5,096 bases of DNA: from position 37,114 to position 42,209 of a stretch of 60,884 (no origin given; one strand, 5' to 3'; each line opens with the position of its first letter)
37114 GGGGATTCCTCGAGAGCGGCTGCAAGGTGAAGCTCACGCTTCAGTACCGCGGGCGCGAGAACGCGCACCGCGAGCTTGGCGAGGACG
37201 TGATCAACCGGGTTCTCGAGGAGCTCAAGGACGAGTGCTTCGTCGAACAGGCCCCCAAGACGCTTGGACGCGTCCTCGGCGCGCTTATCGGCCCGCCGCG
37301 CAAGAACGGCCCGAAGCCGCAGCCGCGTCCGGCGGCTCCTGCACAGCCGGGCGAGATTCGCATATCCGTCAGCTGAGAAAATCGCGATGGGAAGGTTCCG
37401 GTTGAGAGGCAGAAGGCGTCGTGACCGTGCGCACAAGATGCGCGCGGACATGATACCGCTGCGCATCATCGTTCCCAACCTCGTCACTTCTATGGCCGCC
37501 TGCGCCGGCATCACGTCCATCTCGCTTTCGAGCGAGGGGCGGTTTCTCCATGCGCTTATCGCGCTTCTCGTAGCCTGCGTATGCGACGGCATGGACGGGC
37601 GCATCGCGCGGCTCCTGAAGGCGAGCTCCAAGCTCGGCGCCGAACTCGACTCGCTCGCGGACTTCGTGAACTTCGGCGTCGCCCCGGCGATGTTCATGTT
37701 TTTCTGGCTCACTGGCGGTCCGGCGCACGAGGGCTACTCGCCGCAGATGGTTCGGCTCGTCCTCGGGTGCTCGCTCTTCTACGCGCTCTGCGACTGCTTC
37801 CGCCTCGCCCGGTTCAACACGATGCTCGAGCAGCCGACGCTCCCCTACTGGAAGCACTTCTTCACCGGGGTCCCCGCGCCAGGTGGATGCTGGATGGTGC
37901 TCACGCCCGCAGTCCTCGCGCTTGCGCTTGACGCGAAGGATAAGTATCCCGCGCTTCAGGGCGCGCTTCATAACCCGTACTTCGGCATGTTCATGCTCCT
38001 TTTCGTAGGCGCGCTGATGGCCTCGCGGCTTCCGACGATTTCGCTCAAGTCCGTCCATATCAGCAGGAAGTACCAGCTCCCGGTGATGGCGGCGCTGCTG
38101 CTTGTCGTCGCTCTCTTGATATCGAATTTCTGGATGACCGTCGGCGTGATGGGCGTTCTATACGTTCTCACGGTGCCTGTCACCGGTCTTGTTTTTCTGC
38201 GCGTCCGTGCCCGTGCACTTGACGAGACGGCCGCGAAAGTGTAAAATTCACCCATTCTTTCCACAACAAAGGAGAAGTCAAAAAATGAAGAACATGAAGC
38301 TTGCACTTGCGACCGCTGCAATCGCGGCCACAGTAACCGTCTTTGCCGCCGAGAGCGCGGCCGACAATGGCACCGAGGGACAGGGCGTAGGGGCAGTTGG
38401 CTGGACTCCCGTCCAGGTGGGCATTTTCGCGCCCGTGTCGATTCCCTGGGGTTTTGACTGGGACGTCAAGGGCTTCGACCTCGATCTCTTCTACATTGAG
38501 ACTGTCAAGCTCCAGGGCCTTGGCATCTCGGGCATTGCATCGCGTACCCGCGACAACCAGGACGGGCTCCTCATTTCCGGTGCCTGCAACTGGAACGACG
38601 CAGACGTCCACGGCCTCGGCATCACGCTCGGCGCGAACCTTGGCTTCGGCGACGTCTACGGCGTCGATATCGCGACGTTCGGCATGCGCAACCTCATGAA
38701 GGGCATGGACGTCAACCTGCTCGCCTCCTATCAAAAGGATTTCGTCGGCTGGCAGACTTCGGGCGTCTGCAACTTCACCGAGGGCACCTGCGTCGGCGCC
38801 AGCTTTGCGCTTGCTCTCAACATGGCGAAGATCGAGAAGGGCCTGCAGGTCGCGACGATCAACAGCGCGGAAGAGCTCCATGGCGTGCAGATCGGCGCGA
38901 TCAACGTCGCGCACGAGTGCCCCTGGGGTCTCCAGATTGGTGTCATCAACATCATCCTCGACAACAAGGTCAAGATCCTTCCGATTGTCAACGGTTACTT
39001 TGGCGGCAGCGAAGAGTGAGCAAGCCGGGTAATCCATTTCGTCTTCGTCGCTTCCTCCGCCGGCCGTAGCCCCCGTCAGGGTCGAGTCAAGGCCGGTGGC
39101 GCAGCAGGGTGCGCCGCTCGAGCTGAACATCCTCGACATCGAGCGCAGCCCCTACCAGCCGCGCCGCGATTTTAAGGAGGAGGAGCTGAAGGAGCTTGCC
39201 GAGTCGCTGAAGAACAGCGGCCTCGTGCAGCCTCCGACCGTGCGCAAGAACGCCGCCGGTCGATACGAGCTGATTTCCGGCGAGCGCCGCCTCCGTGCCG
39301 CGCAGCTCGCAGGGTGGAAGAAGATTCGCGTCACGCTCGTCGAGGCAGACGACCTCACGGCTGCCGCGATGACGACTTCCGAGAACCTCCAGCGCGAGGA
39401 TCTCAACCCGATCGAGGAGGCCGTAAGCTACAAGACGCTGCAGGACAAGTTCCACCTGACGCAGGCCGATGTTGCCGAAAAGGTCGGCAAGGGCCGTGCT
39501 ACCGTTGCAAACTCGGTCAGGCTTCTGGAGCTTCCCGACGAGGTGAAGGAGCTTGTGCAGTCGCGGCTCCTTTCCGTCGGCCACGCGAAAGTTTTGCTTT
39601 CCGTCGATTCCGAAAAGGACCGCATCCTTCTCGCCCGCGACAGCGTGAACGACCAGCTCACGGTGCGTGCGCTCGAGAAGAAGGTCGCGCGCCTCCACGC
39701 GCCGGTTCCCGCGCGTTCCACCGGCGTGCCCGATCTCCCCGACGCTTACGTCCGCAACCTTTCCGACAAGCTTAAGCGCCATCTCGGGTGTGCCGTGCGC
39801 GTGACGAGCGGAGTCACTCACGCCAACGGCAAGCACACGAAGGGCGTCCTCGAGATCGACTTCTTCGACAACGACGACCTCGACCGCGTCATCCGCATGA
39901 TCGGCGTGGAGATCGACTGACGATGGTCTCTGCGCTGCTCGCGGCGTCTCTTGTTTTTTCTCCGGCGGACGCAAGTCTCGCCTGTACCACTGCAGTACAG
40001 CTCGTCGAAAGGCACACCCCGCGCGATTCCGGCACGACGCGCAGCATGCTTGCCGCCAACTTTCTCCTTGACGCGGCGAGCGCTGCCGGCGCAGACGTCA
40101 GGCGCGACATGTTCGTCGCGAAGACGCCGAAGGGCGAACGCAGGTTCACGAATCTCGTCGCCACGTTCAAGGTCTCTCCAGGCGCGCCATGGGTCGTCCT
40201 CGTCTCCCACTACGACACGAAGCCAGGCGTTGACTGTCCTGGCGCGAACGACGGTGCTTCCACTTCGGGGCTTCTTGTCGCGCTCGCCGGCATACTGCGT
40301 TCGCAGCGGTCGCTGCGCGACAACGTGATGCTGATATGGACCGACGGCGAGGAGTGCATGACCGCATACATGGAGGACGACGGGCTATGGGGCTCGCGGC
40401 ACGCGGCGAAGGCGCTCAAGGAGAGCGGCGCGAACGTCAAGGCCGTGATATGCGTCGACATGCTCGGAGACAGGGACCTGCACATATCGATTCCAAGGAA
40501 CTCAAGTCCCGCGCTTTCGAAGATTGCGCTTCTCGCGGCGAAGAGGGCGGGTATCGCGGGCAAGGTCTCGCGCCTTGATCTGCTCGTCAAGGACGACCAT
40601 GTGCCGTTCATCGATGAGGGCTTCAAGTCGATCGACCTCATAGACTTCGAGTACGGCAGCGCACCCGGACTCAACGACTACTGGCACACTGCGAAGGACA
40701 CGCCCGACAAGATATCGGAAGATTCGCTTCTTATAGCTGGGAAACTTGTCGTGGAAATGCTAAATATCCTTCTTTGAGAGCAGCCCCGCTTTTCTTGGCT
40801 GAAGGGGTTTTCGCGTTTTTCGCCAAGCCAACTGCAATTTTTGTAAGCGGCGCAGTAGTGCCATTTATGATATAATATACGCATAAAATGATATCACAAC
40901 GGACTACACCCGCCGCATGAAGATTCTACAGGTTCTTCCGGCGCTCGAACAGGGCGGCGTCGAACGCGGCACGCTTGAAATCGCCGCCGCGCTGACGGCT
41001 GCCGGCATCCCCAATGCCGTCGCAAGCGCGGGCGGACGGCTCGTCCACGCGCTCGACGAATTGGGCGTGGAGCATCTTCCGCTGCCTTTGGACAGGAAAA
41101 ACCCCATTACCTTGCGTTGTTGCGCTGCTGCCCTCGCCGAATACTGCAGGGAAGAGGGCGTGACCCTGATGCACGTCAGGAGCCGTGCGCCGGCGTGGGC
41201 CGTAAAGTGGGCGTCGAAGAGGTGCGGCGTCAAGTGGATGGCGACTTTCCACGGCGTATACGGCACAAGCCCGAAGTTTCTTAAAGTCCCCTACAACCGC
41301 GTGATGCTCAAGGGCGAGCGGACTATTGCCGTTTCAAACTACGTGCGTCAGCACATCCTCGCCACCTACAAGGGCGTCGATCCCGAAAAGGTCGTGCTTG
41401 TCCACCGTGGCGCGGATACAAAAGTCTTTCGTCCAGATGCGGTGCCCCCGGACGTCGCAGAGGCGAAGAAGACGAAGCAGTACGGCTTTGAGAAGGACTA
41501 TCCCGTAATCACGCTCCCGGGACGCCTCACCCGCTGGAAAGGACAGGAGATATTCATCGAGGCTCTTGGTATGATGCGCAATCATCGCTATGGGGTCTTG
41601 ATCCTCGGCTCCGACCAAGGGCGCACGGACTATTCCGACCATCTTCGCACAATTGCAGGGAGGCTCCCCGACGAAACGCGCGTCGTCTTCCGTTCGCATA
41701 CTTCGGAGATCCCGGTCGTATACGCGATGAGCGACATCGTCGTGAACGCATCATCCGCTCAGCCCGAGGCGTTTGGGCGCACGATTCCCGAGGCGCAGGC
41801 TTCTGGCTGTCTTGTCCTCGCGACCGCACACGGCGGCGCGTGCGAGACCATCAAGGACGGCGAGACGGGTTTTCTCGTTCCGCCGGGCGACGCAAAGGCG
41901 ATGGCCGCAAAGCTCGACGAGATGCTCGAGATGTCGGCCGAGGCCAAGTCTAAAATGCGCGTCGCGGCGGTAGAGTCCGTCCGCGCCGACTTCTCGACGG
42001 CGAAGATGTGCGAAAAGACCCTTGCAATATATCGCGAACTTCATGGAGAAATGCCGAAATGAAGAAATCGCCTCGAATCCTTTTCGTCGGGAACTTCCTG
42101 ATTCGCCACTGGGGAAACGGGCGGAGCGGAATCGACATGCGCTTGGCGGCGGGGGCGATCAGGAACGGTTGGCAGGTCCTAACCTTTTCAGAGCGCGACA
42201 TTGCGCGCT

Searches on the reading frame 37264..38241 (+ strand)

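Call 72: search_protein_families(library=pfam, proteins=[window:37264-38241:+], max_evalue=0.001)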
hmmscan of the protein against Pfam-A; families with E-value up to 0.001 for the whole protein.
window:37264-38241:+ (326 aa): 1 family
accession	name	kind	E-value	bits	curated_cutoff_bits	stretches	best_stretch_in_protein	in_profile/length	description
PF01066.26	CDP-OH_P_transf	-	8.7e-20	72.1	22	1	69-219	2-135/152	CDP-alcohol phosphatidyltransferase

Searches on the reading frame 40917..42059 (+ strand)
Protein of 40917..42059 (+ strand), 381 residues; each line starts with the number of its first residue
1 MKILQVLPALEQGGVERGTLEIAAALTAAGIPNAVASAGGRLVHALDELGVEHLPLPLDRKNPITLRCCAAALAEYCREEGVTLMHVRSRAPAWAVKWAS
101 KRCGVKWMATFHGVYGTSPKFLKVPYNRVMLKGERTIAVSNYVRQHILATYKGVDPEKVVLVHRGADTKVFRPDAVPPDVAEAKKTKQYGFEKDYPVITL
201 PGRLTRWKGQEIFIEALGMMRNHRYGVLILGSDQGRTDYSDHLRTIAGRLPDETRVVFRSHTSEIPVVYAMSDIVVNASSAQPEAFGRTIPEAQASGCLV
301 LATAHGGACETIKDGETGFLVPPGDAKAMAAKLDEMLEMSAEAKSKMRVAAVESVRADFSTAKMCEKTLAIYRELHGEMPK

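Call 72: search_protein_families(library=pfam, proteins=[window:40917-42059:+], max_evalue=0.001)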
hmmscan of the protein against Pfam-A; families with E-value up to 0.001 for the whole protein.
window:40917-42059:+ (381 aa): 5 families
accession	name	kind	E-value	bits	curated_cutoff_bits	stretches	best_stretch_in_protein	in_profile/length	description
PF00534.26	Glycos_transf_1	-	3e-29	102.2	26.4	1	184-347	4-165/172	Glycosyl transferases group 1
PF13692.12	Glyco_trans_1_4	-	2.9e-24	86.4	27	1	196-338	2-141/142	Glycosyl transferases group 1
PF13439.12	Glyco_transf_4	-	3.1e-20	73.3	28.5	1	13-169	2-169/170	Glycosyltransferase Family 4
PF13579.12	Glyco_trans_4_4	-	4.5e-14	53.5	29.7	1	13-165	1-158/158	Glycosyl transferase 4-like domain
PF13524.12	Glyco_trans_1_2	-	2.8e-05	24.6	25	1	213-368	5-142/144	Glycosyl transferase-like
